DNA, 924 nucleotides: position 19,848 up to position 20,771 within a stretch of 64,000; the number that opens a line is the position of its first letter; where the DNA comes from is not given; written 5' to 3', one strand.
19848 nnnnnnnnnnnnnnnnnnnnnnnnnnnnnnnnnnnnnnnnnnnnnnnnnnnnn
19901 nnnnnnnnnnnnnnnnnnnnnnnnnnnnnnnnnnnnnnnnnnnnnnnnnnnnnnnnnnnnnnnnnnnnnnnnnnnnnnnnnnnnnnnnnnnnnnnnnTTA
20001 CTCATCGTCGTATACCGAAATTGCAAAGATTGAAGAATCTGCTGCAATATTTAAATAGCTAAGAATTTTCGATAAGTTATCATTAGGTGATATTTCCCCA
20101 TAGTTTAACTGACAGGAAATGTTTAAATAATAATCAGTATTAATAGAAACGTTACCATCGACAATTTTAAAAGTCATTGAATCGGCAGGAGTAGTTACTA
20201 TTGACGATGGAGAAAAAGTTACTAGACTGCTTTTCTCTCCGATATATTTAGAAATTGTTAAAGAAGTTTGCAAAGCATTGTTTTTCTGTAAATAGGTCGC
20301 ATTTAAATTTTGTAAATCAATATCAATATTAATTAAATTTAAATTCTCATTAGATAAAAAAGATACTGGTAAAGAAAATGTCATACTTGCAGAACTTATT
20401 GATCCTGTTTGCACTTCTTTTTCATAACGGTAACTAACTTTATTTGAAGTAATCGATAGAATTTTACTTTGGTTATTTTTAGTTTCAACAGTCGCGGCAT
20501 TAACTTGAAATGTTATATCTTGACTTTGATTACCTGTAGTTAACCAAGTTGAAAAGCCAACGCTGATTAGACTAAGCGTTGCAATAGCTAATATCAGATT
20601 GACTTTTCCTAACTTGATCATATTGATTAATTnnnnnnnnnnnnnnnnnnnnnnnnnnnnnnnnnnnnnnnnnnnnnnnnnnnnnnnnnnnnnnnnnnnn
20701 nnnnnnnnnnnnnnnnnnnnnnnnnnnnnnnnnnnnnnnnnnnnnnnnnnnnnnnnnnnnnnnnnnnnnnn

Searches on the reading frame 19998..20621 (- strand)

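Call 4: search_protein_families(library=pfam, proteins=[window:19998-20621:-], max_evalue=0.1)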
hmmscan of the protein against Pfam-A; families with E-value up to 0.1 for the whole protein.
window:19998-20621:- (207 aa): 0 families

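Call 7: search_protein_families(library=ncbifam, proteins=[window:19998-20621:-], max_evalue=0.1)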
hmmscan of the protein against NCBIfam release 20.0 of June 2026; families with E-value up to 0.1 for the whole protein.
window:19998-20621:- (207 aa): 1 family
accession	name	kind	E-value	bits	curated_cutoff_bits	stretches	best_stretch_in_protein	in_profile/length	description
NF053685.1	BamG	equivalog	0.0013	17.9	250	1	5-107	135-237/397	BamG family beta-barrel-assembly machinery protein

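Call 89: search_protein_families(library=ncbifam, proteins=[window:19998-20621:-], max_evalue=1)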
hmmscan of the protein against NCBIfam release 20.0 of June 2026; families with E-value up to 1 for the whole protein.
window:19998-20621:- (207 aa): 1 family
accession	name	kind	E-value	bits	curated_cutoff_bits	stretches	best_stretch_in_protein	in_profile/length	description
NF053685.1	BamG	equivalog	0.0013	17.9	250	1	5-107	135-237/397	BamG family beta-barrel-assembly machinery protein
